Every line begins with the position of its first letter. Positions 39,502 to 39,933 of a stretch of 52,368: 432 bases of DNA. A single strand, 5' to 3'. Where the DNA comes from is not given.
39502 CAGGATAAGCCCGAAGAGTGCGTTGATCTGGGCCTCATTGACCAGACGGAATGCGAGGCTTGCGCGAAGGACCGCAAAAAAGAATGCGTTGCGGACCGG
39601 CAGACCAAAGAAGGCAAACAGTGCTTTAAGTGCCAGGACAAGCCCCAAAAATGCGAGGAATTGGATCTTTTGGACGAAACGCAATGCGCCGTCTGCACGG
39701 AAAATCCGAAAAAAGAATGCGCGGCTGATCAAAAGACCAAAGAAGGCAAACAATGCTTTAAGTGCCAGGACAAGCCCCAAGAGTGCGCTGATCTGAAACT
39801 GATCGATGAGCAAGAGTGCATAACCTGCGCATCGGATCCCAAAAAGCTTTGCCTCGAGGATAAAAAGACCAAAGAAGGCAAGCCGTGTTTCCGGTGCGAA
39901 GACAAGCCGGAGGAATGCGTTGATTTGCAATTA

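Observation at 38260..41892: Giant lipoprotein made of 24 tandem 44-residue six-cysteine modules (132-bp period, about 157 Cys)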

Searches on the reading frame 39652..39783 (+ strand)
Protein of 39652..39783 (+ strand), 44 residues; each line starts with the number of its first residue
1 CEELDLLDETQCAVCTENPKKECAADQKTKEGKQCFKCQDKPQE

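Call 25: search_protein_families(library=pfam, proteins=[window:39652-39783:+], max_evalue=10)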
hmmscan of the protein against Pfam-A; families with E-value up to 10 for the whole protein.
seq(44 aa): 1 family
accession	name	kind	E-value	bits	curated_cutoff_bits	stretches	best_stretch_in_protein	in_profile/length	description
PF13920.12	zf-C3HC4_3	-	0.46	10.8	27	2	9-21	2-14/49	Zinc finger, C3HC4 type (RING finger)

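Call 37: predict_structure(alignment_id=A1)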
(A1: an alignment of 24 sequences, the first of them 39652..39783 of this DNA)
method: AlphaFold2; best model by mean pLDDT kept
length: 44 residues; sequences in the alignment: 24
mean_pLDDT: 91.2   pTM: 0.62
mean pLDDT of the five models: 91.2, 90.3, 89.1, 88.2, 88.2
residues with pLDDT >= 90: 37; 70-90: 6; 50-70: 1; < 50: 0
segments of 3 or more residues with pLDDT < 50: none
pLDDT, mean of each block of 10 residues (from residue 1): 91 92 94 94 75
secondary structure, 60 per line:
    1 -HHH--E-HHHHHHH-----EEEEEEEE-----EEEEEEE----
elements in order: H9-15 E21-28 E34-40

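Call 39: search_protein_representatives(alignment_id=A1)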
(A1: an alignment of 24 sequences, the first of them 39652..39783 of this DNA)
Query: 24 sequences, 44 profile positions. Proteins with E-value up to 0.001 (for the whole library): 34; up to 1e-10: 16; up to 1e-30: 6. The best 34 are listed.
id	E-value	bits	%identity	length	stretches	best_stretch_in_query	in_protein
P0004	1.1e-52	191.7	-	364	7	1-43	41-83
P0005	2.5e-47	174.6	-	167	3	1-44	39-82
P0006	1.6e-45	168.8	-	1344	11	1-42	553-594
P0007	1.7e-41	155.9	-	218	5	1-43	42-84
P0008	9.8e-36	137.5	-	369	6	1-43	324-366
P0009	2.0e-32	126.9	-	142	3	1-44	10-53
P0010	1.5e-29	117.7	-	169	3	1-43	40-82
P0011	1.2e-28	114.8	-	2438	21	1-41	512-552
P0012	1.5e-18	82.5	-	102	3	1-43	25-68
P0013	1.3e-17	79.5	-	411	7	1-43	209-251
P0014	1.8e-14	69.4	-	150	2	1-44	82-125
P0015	2.2e-14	69.1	-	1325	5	1-43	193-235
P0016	4.3e-14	68.2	-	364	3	1-43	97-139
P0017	7.1e-14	67.5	-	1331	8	1-42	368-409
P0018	6.5e-12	61.2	-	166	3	5-43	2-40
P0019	1.6e-11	59.9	-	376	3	1-39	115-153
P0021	1.6e-08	50.4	-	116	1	1-43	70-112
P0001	9.3e-07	44.7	-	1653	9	1-41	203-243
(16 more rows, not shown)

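Call 41: fold_search(model_id=the predicted structure, library=pdb)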
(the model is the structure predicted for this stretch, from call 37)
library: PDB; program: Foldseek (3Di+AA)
matches with E <= 10: 36; with E <= 0.001: 0
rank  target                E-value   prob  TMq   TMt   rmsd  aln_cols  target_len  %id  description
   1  6v1d_A                2.7e+00  0.05  0.27  0.25   4.8        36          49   19  Crystal structure of human trefoil factor 1 (released 2019-12-11)
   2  4wiw_D                3.3e+00  0.15  0.39  0.05   1.0        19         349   16  Crystal structure of C-terminal domain of putative chitinase from Desulfitobacterium hafniense DCB-2 (released 2014-10-08)
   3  1cpb_A                3.3e+00  0.11  0.46  0.29   4.7        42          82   17  STRUCTURE OF CARBOXYPEPTIDASE B AT 2.8 ANGSTROMS RESOLUTION (released 1977-11-14)
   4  8yqt_E                4.7e+00  0.05  0.32  0.18   8.7        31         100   16  African swine fever virus RNA Polymerase-M1249L complex2 (released 2024-11-06)
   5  8yqu_E                4.7e+00  0.04  0.32  0.16   8.7        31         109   16  African swine fever virus RNA Polymerase-M1249L complex1 (released 2024-11-06)
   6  8xy6_E                5.0e+00  0.04  0.30  0.16   8.1        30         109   17  ASFV RNAP M1249L C-tail occupied complex3 (MCOC3) (released 2025-01-22)
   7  6v1c_A                5.0e+00  0.01  0.20  0.18   8.0        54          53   20  Crystal structure of human trefoil factor 3 in complex with its cognate ligand (released 2019-12-11)
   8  4m8l_A                5.3e+00  0.05  0.35  0.12   4.2        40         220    8  crystal structure of RpiA-R5P complex (released 2013-10-02)
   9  3o27_B                5.3e+00  0.02  0.29  0.26   5.7        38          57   10  The crystal structure of C68 from the hybrid virus-plasmid pSSVx (released 2011-01-19)
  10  4lec_A                6.1e+00  0.08  0.41  0.12   2.9        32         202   12  Human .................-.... Protein 21A (released 2013-07-17)
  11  8q3k_F                6.1e+00  0.04  0.32  0.16   8.6        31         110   16  The open state of the ASFV apo-RNA polymerase (released 2024-02-14)
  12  8q3b_F                6.1e+00  0.04  0.32  0.16   8.7        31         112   16  The closed state of the ASFV apo-RNA polymerase (released 2024-02-14)
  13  3t6b_A                6.1e+00  0.04  0.32  0.03   4.1        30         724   10  Structure of human DPPIII in complex with the opioid peptide Tynorphin, at 2.4 Angstroms (released 2012-04-04)
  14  5ysk_A                6.1e+00  0.03  0.28  0.09   7.2        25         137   24  SdeA mART-C domain EE/AA apo (released 2018-08-29)
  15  6v1d_C                6.1e+00  0.03  0.28  0.26   4.7        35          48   20  Crystal structure of human trefoil factor 1 (released 2019-12-11)
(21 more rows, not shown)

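Call 57: list_cluster_members(proteins=[P0006, P0011, P0016, P0004, P0008, P0001, P0019, P0007, P0010, P0021])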
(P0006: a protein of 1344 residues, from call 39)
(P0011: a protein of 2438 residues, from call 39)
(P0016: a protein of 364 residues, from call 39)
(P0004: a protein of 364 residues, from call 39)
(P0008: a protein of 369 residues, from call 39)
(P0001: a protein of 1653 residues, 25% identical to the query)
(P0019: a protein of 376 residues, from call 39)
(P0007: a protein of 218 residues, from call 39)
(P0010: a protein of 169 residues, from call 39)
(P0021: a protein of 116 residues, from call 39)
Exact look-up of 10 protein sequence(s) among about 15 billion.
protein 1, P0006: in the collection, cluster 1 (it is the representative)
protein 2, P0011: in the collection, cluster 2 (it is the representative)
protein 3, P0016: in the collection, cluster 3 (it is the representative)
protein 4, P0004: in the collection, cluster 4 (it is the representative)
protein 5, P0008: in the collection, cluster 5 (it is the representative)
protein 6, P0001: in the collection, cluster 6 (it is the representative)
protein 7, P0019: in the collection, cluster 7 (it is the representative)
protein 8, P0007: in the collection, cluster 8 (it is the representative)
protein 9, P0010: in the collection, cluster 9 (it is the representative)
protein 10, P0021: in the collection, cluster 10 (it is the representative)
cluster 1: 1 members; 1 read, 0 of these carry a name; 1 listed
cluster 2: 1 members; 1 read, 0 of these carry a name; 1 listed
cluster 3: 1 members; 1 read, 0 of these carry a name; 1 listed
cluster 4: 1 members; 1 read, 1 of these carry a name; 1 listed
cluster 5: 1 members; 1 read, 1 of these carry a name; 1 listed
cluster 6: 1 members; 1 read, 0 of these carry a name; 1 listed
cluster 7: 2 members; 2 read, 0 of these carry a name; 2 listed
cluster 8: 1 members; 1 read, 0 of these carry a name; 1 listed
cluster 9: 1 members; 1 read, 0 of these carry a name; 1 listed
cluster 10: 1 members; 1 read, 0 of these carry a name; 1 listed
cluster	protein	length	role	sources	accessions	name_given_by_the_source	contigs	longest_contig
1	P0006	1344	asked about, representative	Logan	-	-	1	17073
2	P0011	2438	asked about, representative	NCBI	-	-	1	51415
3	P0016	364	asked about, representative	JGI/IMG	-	-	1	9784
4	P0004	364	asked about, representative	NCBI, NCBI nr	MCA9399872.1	MAG: hypothetical protein KC618_08985, partial [Candidatus Omnitrophica bacterium] | hypothetical protein [Candidatus Omnitrophota bacterium]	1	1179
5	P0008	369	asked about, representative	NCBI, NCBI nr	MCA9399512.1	MAG: hypothetical protein KC618_07170, partial [Candidatus Omnitrophica bacterium] | hypothetical protein [Candidatus Omnitrophota bacterium]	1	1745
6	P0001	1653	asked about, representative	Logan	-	-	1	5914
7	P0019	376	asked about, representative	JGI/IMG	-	-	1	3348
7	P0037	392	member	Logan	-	-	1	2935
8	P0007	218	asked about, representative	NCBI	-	-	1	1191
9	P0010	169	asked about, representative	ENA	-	-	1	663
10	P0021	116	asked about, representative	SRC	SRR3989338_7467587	-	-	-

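Call 58: find_encoding_contigs(protein=P0016, flank=6000, max_places=2)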
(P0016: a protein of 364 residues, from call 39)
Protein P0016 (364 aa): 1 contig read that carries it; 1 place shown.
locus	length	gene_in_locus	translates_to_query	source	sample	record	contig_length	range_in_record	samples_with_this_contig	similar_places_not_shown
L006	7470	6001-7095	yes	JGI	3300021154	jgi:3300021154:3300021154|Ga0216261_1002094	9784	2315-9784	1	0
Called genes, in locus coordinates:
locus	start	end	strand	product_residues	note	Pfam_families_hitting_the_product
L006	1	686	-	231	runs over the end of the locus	PF01209:Ubie_methyltran, PF02353:CMAS, PF05175:MTS, PF13489:Methyltransf_23, PF13847:Methyltransf_31, PF08241:Methyltransf_11, PF08242:Methyltransf_12, PF13649:Methyltransf_25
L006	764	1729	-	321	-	PF01040:UbiA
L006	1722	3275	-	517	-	PF04055:Radical_SAM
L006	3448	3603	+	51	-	-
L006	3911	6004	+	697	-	PF08450:SGL (faint), PF23500:DUF7133 (faint), PF25021:TEN_NHL (faint), PF15869:TolB_like (faint), PF17170:DUF5128, PF01436:NHL, PF17170:DUF5128 (weak), PF01436:NHL (weak), +1 more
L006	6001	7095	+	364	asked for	-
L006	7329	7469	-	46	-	?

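Call 59: search_solved_structures(query=A1, max_evalue=10, show_alignments=2)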
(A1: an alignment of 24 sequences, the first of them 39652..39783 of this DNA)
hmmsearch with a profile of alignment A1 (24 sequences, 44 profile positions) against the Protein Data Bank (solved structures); distinct sequences matched with E-value up to 10: 21.
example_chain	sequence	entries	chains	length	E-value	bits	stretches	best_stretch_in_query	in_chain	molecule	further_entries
7ahy_AAA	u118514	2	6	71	0.00052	23.1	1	6-42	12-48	E3 ubiquitin-protein ligase Mdm2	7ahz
7ah2_AAA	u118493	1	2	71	0.00088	22.3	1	11-41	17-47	E3 ubiquitin-protein ligase Mdm2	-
6sqp_A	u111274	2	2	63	0.002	21.2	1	11-42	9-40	E3 ubiquitin-protein ligase Mdm2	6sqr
6sqr_D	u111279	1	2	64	0.0022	21.1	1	11-42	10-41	E3 ubiquitin-protein ligase Mdm2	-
6sqs_A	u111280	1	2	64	0.0022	21.1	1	11-42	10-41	E3 ubiquitin-protein ligase Mdm2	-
6sqp_C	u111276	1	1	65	0.0022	21.1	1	11-42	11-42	E3 ubiquitin-protein ligase Mdm2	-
6sqp_B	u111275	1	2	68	0.0024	21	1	11-42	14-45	E3 ubiquitin-protein ligase Mdm2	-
7ai0_AAA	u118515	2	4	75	0.0025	20.9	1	10-42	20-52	E3 ubiquitin-protein ligase Mdm2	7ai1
6sqr_A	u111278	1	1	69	0.0025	20.9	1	11-42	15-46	E3 ubiquitin-protein ligase Mdm2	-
2vje_A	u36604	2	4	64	0.0031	20.6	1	10-42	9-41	E3 UBIQUITIN-PROTEIN LIGASE MDM2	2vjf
6sqo_A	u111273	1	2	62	0.0031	20.6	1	11-42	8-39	E3 ubiquitin-protein ligase Mdm2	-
2hdp_A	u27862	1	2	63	0.0032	20.5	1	11-42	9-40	Ubiquitin-protein ligase E3 Mdm2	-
5mnj_C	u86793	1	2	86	0.0063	19.6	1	10-42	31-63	E3 ubiquitin-protein ligase Mdm2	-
8bgu_F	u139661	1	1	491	0.069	16.3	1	10-42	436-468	E3 ubiquitin-protein ligase Mdm2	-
1mkk_A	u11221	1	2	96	0.099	15.8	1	11-30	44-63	Vascular Endothelial Growth Factor A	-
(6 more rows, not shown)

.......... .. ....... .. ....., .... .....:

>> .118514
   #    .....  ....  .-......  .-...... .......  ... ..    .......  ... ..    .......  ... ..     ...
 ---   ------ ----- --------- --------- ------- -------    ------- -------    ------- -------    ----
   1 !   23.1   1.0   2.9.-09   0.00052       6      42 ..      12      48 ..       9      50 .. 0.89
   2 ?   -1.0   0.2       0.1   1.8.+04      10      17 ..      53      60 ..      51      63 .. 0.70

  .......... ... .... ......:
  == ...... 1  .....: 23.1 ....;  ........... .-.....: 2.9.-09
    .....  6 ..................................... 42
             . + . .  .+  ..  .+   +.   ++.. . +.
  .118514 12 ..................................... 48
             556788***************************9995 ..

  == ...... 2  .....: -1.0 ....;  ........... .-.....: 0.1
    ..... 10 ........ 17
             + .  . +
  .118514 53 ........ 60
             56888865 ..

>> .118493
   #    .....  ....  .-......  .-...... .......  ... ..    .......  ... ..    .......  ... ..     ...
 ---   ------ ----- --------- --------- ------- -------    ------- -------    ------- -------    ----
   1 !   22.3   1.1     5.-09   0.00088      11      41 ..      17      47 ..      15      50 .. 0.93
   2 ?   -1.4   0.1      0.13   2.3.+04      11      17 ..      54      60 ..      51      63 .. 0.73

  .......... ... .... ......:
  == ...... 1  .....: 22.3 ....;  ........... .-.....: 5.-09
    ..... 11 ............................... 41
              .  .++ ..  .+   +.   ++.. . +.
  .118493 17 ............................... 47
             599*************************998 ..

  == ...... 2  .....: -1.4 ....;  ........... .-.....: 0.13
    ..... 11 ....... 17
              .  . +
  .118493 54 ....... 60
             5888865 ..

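Call 70: find_encoding_contigs(protein=P0011, flank=8000, max_places=2)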
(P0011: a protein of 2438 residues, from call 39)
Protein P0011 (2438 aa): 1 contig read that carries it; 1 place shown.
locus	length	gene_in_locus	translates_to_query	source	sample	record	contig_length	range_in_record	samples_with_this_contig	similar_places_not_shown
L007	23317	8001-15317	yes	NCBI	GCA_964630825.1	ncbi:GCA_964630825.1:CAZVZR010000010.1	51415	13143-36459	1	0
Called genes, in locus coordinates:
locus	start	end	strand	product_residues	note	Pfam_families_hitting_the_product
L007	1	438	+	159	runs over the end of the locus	PF00731:AIRC, PF13685:Fe-ADH_2 (weak)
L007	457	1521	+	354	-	PF01300:Sua5_yciO_yrdC, PF01451:LMWPc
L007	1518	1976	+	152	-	PF02502:LacAB_rpiB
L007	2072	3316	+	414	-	PF00464:SHMT, PF00155:Aminotran_1_2, PF01212:Beta_elim_lyase (weak)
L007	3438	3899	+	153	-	PF22811:Zn_ribbon_NrdR, PF03477:ATP-cone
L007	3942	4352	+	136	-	PF02577:BFN_dom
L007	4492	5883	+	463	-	PF01743:PolyA_pol, PF12627:PolyA_pol_RNAbd, PF01966:HD, PF13735:tRNA_NucTran2_2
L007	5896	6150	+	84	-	-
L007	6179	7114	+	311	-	PF01661:Macro, PF00293:NUDIX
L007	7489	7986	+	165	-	PF07661:MORN_2 (weak)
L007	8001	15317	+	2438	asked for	PF00082:Peptidase_S8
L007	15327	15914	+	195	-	PF04264:YceI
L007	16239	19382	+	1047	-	PF01564:Spermine_synth, PF00515:TPR_1 (faint), PF12895:ANAPC3, PF13181:TPR_8 (faint), PF13414:TPR_11 (faint), PF13424:TPR_12 (faint), PF07719:TPR_2 (weak), PF14559:TPR_19 (weak), +5 more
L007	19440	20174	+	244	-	PF00106:adh_short, PF08659:KR (weak), PF13561:adh_short_C2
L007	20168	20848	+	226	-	-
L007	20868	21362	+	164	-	PF04461:YajQ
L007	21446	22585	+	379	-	PF01053:Cys_Met_Meta_PP, PF00155:Aminotran_1_2 (weak)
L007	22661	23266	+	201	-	PF07638:Sigma70_ECF (weak), PF04542:Sigma70_r2, PF08281:Sigma70_r4_2, PF04545:Sigma70_r4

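Call 72: find_homologous_proteins(query=L007:2072-3316:+, max_evalue=1e-100)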
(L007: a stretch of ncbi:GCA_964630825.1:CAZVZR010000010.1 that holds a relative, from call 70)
Query L007:2072-3316:+ (414 aa): 8000 proteins with E <= 1e-100 among 8000 candidates; the best 120 are listed.
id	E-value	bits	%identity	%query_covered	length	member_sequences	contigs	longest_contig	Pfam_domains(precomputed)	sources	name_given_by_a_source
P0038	8.9e-274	925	100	100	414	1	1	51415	PF00464.26,PF00155.28,PF01212.28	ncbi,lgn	-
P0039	2.6e-251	851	90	100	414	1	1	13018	PF00464.26,PF00155.28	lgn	-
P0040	8.3e-228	774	81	100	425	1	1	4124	PF00464.26,PF00155.28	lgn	-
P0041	5.4e-225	765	80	100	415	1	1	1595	PF00464.26,PF00155.28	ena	-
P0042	1.3e-224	763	80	100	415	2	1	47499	PF00464.26,PF00155.28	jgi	jgi:glycine hydroxymethyltransferase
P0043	2.7e-224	762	80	100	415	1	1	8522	PF00464.26,PF00155.28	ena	-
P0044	2.9e-224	762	79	100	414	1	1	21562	PF00464.26,PF00155.28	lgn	-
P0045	9.8e-224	761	80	100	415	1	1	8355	PF00464.26,PF00155.28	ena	-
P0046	7.1e-223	758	78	100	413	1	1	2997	PF00464.26,PF00155.28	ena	-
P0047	1.7e-222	757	80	100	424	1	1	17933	PF00464.26,PF00155.28,PF01212.28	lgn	-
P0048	2.2e-222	756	79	100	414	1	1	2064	PF00464.26,PF00155.28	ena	-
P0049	4.6e-222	755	79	100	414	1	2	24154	PF00464.26,PF00155.28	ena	-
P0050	6.5e-222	755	79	100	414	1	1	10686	PF00464.26,PF00155.28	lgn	-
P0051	8.9e-222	754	78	100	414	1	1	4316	PF00464.26,PF00155.28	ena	-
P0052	1.5e-221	753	78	100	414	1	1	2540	PF00464.26,PF00155.28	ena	-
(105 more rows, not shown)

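Call 81: search_protein_families(library=ncbifam, proteins=[window:39652-39783:+], max_evalue=10)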
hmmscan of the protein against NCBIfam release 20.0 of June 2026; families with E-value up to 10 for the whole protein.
seq(44 aa): 0 families
